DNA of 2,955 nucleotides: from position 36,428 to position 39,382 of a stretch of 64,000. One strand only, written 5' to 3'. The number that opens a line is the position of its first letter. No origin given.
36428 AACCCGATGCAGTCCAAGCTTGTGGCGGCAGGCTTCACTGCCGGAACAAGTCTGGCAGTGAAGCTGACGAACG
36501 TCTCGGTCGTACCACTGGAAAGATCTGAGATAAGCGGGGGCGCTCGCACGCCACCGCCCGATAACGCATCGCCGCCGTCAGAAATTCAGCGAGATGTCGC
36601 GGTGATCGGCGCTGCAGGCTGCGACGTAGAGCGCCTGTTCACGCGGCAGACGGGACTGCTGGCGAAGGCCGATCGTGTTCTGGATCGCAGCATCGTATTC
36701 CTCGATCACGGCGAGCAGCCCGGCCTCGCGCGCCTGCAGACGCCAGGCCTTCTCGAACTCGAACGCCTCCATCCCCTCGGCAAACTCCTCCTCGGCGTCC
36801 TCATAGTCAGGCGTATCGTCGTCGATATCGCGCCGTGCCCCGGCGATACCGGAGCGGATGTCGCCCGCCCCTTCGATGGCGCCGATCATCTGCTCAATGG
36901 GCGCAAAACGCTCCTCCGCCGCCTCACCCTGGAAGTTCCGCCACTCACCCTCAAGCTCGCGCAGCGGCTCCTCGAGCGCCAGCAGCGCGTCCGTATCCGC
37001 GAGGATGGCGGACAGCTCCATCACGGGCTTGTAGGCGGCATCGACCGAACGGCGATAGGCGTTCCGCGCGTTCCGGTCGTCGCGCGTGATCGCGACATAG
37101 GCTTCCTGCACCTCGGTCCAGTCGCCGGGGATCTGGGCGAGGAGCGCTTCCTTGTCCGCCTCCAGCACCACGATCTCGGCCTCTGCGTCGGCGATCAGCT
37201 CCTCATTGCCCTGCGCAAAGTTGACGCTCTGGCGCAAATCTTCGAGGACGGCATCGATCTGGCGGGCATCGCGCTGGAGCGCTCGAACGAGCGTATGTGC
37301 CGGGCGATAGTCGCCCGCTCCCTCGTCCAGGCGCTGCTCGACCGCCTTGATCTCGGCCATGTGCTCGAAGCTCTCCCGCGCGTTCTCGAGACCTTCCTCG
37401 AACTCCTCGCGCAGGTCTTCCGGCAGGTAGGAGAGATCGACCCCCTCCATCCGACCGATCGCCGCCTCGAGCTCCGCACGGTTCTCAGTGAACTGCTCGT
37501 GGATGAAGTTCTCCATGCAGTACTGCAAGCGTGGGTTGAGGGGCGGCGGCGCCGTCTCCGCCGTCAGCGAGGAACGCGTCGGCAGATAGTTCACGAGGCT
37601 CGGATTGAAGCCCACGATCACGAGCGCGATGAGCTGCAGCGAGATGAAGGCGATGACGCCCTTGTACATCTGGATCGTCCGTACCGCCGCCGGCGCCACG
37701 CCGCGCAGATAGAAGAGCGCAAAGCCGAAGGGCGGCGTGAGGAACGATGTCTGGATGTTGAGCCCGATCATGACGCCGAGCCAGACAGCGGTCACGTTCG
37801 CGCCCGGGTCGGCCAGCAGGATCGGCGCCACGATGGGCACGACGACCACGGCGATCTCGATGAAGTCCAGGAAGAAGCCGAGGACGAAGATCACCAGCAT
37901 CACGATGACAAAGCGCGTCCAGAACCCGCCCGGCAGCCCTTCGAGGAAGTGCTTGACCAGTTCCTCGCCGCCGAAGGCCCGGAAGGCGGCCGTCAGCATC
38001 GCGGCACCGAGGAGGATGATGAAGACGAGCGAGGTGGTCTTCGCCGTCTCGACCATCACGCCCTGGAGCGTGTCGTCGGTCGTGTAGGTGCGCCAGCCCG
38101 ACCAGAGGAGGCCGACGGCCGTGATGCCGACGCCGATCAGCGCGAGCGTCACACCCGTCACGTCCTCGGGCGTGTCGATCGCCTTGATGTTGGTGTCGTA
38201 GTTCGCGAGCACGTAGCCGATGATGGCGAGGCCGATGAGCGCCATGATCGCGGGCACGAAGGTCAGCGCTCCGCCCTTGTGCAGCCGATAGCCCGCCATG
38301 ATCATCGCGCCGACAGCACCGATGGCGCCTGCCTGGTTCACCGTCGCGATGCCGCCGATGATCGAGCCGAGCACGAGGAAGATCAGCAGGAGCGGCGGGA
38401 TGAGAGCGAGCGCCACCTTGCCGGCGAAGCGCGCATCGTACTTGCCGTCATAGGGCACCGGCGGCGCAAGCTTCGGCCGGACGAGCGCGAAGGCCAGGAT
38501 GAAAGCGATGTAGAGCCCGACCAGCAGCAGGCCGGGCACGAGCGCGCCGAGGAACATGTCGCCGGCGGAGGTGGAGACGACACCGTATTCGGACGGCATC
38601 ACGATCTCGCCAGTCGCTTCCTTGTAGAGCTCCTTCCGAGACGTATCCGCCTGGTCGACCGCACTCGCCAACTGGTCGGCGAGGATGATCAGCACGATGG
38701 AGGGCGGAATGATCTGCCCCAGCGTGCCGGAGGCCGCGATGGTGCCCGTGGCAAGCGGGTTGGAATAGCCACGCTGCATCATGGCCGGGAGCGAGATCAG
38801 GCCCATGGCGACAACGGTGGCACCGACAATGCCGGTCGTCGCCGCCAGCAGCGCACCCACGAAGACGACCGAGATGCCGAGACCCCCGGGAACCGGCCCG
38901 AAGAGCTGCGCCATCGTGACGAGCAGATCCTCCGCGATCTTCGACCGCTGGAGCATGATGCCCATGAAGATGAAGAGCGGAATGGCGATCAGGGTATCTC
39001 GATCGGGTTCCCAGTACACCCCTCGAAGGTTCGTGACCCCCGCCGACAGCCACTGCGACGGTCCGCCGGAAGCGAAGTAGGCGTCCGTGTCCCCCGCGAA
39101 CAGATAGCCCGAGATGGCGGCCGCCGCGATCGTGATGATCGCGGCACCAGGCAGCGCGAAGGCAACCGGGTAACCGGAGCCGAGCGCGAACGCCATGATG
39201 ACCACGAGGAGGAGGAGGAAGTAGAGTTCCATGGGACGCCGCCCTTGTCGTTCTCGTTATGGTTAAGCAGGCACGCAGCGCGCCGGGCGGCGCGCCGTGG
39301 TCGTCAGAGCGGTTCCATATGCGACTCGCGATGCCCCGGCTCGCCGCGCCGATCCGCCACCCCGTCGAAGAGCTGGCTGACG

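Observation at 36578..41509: Non-canonical TRAP transporter: enlarged DctQ and DctM with a Cys-clamped ~330-aa helical domain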

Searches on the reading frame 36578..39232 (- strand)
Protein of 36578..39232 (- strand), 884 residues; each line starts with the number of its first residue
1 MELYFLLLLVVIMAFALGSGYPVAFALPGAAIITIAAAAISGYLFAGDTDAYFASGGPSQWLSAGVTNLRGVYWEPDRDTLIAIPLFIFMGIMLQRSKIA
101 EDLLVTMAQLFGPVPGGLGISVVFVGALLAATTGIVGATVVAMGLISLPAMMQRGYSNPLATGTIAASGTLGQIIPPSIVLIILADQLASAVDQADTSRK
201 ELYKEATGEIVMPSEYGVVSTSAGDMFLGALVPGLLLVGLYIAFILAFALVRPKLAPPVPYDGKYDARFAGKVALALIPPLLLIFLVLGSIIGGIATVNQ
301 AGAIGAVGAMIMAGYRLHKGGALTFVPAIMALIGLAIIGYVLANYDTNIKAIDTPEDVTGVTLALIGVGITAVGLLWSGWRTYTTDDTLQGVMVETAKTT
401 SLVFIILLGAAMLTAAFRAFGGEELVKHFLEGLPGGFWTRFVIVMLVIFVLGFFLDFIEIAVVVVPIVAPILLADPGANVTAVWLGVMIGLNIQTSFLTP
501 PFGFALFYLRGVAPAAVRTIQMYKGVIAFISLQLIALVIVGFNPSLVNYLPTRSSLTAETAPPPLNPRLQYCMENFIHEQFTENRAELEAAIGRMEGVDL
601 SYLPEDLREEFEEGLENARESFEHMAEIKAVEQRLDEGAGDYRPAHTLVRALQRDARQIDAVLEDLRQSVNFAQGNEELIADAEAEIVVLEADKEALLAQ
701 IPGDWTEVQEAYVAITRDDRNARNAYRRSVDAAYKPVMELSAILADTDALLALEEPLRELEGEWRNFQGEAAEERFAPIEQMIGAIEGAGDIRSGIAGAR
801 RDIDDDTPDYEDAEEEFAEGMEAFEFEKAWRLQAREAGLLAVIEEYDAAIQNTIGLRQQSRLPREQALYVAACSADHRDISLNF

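Call 3: search_protein_families(library=pfam, proteins=[window:36578-39232:-], max_evalue=0.01)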
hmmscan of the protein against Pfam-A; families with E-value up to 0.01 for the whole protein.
window:36578-39232:- (884 aa): 1 family
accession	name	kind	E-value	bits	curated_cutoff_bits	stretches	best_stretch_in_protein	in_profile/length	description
PF06808.19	DctM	-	5.3e-61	207.1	23.8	2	218-545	159-412/413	Tripartite ATP-independent periplasmic transporter, DctM component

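Call 4: search_protein_families(library=ncbifam, proteins=[window:36578-39232:-], max_evalue=0.01)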
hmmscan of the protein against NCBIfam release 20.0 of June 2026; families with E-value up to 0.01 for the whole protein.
window:36578-39232:- (884 aa): 3 families
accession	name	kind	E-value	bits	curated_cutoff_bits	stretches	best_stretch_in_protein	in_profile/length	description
TIGR00786.1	dctM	subfamily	7.1e-74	249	268.45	2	77-313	36-236/405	TRAP transporter large permease subunit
NF011634.1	PRK15060.1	equivalog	6.6e-20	71.5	800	2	385-547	260-417/425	2,3-diketo-L-gulonate TRAP transporter large permease YiaN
TIGR02123.1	TRAP_fused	subfamily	9e-10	37.9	320.65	1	36-177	120-264/615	TRAP transporter fused permease subunit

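Call 5: find_homologous_proteins(query=window:36578-39232:-, region=555-884)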
Query window:36578-39232:-, residues 555-884 (330 aa): 444 proteins with E <= 0.001 among 8000 candidates; the best 120 are listed.
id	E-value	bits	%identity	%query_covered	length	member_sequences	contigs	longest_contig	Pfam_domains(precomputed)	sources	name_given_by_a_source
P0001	2.9e-206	702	100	100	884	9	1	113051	PF06808.19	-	-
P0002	2.2e-166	571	82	100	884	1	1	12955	PF06808.19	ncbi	ncbi:MAG: TRAP transporter large permease subunit [Pseudomonadota bacterium]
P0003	5.7e-164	563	81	100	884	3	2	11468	PF06808.19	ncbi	ncbi:MAG: TRAP transporter large permease subunit [Pseudomonadota bacterium]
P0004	7.5e-132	457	67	100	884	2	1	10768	PF06808.19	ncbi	ncbi:MAG: TRAP transporter large permease subunit [Pseudomonadota bacterium]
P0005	4.4e-99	350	55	100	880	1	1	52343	PF06808.19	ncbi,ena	-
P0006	1.9e-98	348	55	100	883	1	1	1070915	PF06808.19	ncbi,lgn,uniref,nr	ncbi:TRAP transporter large permease subunit [Limibaculum sp. M0105]|uniref:TRAP transporter large p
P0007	5.6e-93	330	53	100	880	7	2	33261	PF06808.19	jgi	jgi:tripartite ATP-independent transporter DctM subunit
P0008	6.9e-93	329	51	100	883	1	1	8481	PF06808.19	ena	-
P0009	1.1e-92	329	52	100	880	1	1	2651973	PF06808.19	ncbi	ncbi:MAG: TRAP transporter large permease subunit [Paracoccaceae bacterium]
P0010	7.6e-91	323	51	100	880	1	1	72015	PF06808.19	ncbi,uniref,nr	ncbi:TRAP transporter large permease [Oceaniglobus roseus]|uniref:TRAP transporter large permease n=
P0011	4.2e-90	320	52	100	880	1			PF06808.19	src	-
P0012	7.7e-90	319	51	100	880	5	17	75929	PF06808.19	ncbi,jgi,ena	-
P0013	1.3e-89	319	52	100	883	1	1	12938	PF06808.19,PF03600.23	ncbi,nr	ncbi:MAG: TRAP transporter large permease subunit [Thermohalobaculum sp.]|nr:TRAP transporter large 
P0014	1.9e-89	318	50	100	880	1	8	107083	PF06808.19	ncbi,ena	-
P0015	2.4e-89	318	52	100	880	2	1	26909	PF06808.19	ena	-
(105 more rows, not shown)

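Call 12: search_solved_structures(query=window:36578-39232:-, max_evalue=0.01, show_alignments=2)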
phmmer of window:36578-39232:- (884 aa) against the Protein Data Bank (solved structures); distinct sequences matched with E-value up to 0.01: 5.
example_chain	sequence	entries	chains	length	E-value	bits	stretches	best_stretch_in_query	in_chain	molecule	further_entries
9pym_A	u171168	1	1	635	1.8e-19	72.6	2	77-183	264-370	Isethionate TRAP transporter permease protein DctMQ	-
8y4w_A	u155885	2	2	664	1.4e-16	63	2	75-184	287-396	N-acetylneuraminate transporter small subunit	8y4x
7qe5_A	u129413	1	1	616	3.7e-15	58.3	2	59-184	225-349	Sialic acid TRAP transporter permease protein SiaT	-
8thi_A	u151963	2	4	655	5e-15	57.9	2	59-184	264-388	Sialic acid TRAP transporter permease protein SiaT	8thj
7qha_B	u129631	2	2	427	1e-13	53.5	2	77-183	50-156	Putative TRAP-type C4-dicarboxylate transport system, large permease component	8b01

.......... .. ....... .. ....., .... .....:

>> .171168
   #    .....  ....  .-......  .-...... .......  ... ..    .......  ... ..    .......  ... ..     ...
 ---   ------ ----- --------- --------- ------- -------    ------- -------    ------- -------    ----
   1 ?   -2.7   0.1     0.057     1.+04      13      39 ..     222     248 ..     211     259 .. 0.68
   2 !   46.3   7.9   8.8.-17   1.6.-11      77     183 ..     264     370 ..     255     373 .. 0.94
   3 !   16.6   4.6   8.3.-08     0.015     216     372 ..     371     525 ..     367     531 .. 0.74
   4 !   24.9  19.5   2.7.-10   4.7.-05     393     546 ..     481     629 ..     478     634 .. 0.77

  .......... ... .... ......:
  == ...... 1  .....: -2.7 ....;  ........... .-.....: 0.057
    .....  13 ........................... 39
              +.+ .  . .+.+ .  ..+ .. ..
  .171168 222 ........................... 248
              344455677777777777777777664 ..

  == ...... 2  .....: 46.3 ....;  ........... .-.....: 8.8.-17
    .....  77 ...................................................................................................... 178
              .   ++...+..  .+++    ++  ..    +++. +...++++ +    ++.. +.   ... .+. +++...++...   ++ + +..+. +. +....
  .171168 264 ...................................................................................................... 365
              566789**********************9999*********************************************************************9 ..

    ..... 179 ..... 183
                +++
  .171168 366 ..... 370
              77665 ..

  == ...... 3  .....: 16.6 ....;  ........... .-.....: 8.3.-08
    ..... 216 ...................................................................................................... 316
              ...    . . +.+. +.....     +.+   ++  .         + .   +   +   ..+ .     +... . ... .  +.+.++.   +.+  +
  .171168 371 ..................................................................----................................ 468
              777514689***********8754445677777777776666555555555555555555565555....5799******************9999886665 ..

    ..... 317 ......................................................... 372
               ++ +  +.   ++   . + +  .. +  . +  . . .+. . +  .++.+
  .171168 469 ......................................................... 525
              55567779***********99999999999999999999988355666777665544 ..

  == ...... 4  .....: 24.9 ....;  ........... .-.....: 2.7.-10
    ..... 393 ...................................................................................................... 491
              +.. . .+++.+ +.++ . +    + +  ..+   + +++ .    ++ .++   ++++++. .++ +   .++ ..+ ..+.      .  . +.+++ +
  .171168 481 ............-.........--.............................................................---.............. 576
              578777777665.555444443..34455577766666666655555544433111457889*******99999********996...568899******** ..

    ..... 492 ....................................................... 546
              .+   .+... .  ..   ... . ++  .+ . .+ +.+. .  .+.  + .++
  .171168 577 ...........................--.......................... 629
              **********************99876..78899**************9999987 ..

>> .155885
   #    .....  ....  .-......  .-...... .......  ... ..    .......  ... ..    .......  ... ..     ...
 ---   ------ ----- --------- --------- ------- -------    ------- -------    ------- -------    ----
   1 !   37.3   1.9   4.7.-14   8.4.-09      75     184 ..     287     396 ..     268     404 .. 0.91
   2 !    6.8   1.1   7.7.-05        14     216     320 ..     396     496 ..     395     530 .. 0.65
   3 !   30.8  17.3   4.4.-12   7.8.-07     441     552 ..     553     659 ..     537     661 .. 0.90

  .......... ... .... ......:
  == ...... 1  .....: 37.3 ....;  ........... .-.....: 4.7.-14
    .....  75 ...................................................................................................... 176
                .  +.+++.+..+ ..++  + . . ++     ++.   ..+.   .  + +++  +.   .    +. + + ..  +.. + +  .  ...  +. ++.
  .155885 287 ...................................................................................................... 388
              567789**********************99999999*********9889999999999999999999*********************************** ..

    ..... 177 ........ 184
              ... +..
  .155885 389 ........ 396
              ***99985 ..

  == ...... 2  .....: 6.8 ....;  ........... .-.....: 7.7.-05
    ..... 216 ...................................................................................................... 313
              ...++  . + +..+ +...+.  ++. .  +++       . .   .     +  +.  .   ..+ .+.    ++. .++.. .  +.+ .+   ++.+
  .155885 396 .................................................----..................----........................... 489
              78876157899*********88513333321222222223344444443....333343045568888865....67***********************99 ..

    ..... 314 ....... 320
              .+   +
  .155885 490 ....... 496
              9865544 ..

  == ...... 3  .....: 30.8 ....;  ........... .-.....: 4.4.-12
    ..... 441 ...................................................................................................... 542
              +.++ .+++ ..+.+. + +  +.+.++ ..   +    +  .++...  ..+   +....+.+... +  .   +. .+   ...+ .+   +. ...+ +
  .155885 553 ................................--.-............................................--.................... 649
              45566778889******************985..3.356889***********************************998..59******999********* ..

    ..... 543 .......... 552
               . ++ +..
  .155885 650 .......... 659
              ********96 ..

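Call 20: find_related_loci(query=A1, collection=genome_contigs, flank=8000)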
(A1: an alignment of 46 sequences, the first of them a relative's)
Query A1 (884 aa) in genome_contigs; peptide patterns used: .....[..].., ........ (x = any residue, [..] = any of these).
600 stretches matched a pattern (row limit reached: there are more); 598 encode a relative of the query (tblastn E <= 1e-3); the best 80 are kept; 80 distinct loci.
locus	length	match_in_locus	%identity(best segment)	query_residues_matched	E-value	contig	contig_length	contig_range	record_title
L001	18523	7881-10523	69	1-884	0e+0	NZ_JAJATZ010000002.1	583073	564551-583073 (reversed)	Loktanella gaetbuli strain TSTF-M6 2, whole genome shotgun sequence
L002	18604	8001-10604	67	14-884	0e+0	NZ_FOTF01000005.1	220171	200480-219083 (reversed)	Loktanella salsilacus strain DSM 16199, whole genome shotgun sequence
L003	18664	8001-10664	64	1-884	0e+0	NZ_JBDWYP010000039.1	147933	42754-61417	MAG: Roseibium sp. isolate CI.26.F.C1_514_71 CI_26_F_C1_514_71_000000000039, whole genome shotgun sequence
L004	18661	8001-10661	63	1-884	0e+0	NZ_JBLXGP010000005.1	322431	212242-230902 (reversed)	MAG: Roseibium sp. isolate ET04-20 T04maxbin_out.060RE.5K@5, whole genome shotgun sequence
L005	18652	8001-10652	62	1-884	0e+0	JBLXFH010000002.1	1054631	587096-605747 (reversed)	MAG: Rhodospirillales bacterium isolate ET02-11 T02maxbin_out.044_metabat.1RE.5K@2, whole genome shotgun sequence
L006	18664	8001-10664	61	1-884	0e+0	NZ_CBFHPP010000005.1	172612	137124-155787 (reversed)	MAG: Lentibacter sp. isolate AGTU_91_bin_3_permissive AGTU_91_bin_3_permissive_c5, whole genome shotgun sequence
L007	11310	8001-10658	60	1-884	0e+0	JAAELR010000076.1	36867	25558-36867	MAG: Rhodobacteraceae bacterium isolate Bpl_10 BplG_CONTIG695316, whole genome shotgun sequence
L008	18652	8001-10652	61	1-884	0e+0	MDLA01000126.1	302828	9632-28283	Chromatiales bacterium (ex Bugula neritina AB1) isolate AB1-2 AB833_contig000126, whole genome shotgun sequence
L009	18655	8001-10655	61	1-884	0e+0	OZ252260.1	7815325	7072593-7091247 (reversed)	MAG: Hoeflea sp. isolate 2f27de24-c198-4795-9465-b2fefa61cf49 genome assembly, chromosome: 1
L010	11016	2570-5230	57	1-884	0e+0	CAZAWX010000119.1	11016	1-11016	MAG TPA_asm: uncultured Ectothiorhodospiraceae bacterium isolate binchicken_co275_208 genome assembly, contig: NODE_9300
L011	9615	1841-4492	61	1-884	0e+0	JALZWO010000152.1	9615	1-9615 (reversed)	MAG: Granulosicoccus sp. isolate g4_MAG_00004 g4_MAG_00004_000000000152, whole genome shotgun sequence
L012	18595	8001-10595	61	18-884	0e+0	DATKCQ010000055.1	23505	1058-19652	MAG TPA_asm: Thermohalobaculum sp. isolate SMAG_U14450 k141_2934254, whole genome shotgun sequence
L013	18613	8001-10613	60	13-884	0e+0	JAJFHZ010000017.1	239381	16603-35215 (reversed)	MAG: Amylibacter sp. isolate OFTM397 OFTM397_16, whole genome shotgun sequence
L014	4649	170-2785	60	13-884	0e+0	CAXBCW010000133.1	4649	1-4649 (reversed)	MAG TPA_asm: uncultured Rhizobiaceae bacterium isolate ERR2762136_binner13_Refined_17 genome assembly, contig: ERZ342182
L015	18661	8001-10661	61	1-884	0e+0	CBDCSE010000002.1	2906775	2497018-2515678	MAG: Paracoccaceae bacterium isolate c3939c7c-8abd-4c83-b86c-840b32e25a08 genome assembly, contig: contig_2, whole genom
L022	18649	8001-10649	51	1-884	0e+0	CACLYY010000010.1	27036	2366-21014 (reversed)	uncultured Pelagibacteraceae bacterium isolate AG-918-B06 genome assembly, contig: AG-918-B06_NODE_10, whole genome shot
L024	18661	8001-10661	51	1-884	0e+0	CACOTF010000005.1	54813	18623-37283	MAG: uncultured Pelagibacteraceae bacterium isolate AH-324-O04 genome assembly, contig: AH-324-O04_NODE_5, whole genome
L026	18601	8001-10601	50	14-884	0e+0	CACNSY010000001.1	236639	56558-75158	MAG: uncultured Alphaproteobacteria bacterium isolate AG-893-M20 genome assembly, contig: AG-893-M20_NODE_1, whole genom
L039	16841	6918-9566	52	1-884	0e+0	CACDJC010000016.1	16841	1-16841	uncultured Pelagibacteraceae bacterium isolate AG-365-I20 genome assembly, contig: AG-365-I20_NODE_16, whole genome shot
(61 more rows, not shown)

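Call 31: predict_structure(alignment_id=A1)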
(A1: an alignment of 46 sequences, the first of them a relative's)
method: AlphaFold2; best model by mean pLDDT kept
length: 884 residues; sequences in the alignment: 46
mean_pLDDT: 67.1   pTM: 0.40
mean pLDDT of the five models: 67.1, 64.4, 58.3, 57.8, 56.7
residues with pLDDT >= 90: 171; 70-90: 240; 50-70: 251; < 50: 222
segments of 3 or more residues with pLDDT < 50: 65-84, 94-103, 111-120, 127-183, 212-231, 253-262, 452-456, 476-523, 544-564, 877-884
pLDDT, mean of each block of 10 residues (from residue 1): 82 69 61 82 82 68 48 36 49 47 51 46 50 42 42 37 29 38 50 53 56 43 40 53 57 47 56 58 56 50 63 63 74 82 76 81 87 82 62 54 59 70 68 63 60 50 55 50 46 38 40 38 50 59 45 34 57 91 93 92 92 95 94 88 86 88 84 76 90 92 88 88 91 93 93 92 83 87 90 91 83 91 94 93 94 88 80 55 28
secondary structure, 60 per line:
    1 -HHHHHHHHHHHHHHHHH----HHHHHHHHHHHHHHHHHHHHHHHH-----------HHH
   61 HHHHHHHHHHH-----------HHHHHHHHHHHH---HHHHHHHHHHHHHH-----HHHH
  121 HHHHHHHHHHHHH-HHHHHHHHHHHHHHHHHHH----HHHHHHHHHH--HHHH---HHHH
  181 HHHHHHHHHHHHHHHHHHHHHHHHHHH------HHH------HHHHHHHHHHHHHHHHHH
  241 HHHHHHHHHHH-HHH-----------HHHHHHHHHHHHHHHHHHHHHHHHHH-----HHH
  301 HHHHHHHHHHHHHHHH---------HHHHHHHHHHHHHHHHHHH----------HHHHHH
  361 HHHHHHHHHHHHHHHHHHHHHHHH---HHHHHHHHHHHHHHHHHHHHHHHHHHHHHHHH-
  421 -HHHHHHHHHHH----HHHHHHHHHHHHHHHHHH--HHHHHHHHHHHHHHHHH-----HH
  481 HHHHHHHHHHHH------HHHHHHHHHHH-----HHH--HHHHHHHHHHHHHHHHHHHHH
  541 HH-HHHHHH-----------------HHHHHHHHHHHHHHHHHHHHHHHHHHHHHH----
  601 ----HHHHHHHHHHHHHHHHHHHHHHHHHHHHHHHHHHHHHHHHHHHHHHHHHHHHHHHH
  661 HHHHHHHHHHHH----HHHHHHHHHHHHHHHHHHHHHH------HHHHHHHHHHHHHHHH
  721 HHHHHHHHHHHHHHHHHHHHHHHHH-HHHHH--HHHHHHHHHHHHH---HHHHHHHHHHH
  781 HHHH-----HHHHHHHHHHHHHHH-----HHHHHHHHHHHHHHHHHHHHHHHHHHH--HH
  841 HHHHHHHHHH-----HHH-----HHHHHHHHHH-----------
elements in order (helices of 4 or more, strands of 3 or more residues): H2-18 H23-46 H58-71 H83-94 H98-111 H117-133 H135-153 H158-167 H170-173 H177-207 H223-251 H267-292 H298-316 H326-344 H355-384 H388-419 H422-432 H437-454 H457-473 H479-492 H499-509 H520-542 H544-549 H567-596 H605-672 H677-698 H705-745 H747-751 H754-766 H770-784 H790-804 H810-836 H839-850 H864-873

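Call 34: fold_search(model_id=the predicted structure, library=pdb)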
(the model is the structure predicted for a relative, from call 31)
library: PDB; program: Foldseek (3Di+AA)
matches with E <= 10: 140; with E <= 0.001: 5
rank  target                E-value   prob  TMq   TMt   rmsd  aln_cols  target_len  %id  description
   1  9pym_A                1.1e-05  1.00  0.32  0.45  11.8       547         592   20  Cryo-EM structure of the isethionate TRAP transporter IseQM from Oleidesulfovibrio alaskensis with bound isethionate (released 2025-11-12)
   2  8y4w_A                2.6e-05  1.00  0.30  0.41  13.7       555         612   19  Sialic acid bound form of Tripartite ATP-independent Periplasmic (TRAP) transporter from Fusobacterium nucleatum. (released 2024-12-11)
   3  7qha_B                4.2e-05  1.00  0.34  0.63  11.6       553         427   19  Cryo-EM structure of the Tripartite ATP-independent Periplasmic (TRAP) transporter SiaQM from Photobacterium profundum (released 2022-12-21)
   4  8thi_B                1.3e-04  1.00  0.29  0.39  13.7       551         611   18  Cryo-EM structure of the Tripartite ATP-independent Periplasmic (TRAP) transporter SiaQM from Haemophilus influenzae ( (released 2023-11-22)
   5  7qe5_A                1.7e-04  1.00  0.26  0.36  14.0       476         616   20  Structure of the membrane domains of the sialic acid TRAP transporter HiSiaQM from Haemophilus influenzae (released 2022-07-27)
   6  8zkw_B                4.2e-03  1.00  0.21  0.31  23.8       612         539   14  Cryo-EM structure of the Drosophila INDY (apo-asymmetric, pH 6) (released 2025-01-29)
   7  8y5z_A                4.7e-03  0.99  0.18  0.28  20.6       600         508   16  human NaS1 inward state (released 2025-01-22)
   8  8uvc_A                5.4e-03  0.97  0.16  0.23  24.2       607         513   17  Structure of NaDC3-aKG complex (released 2024-12-25)
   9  8zl1_A                5.8e-03  0.99  0.19  0.26  17.6       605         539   14  Cryo-EM structure of the Drosophila INDY (apo outward-open, pH 6) (released 2025-01-29)
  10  9mcu_A                2.7e-02  0.99  0.23  0.37  15.6       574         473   14  Plant chloroplast dicarboxylate transporter AtDiT2.1 (released 2026-03-11)
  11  7z7r_N                5.0e-02  0.28  0.08  0.12  27.4       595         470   14  Complex I from E. coli, LMNG-purified, Apo, Open-ready state (released 2022-09-21)
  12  6okz_A                1.1e-01  0.93  0.20  0.35  16.1       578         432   12  Structure of VcINDY bound to Fumarate (released 2020-10-28)
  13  8pdv                  1.2e-01  0.15  0.10  0.09  32.5       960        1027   11  cGMP-bound SpSLC9C1 in lipid nanodiscs, protomer (released 2023-11-08)
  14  8xq7_A                1.4e-01  0.13  0.09  0.08  31.2       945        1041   11  Structure of the sea urchin spSLC9C1 in state-1 w/ cAMP dimer (released 2024-07-17)
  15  8xq6                  1.5e-01  0.16  0.10  0.10  31.4       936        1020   10  Structure of the sea urchin spSLC9C1 in state-3 w/o cAMP protomer (released 2025-01-15)
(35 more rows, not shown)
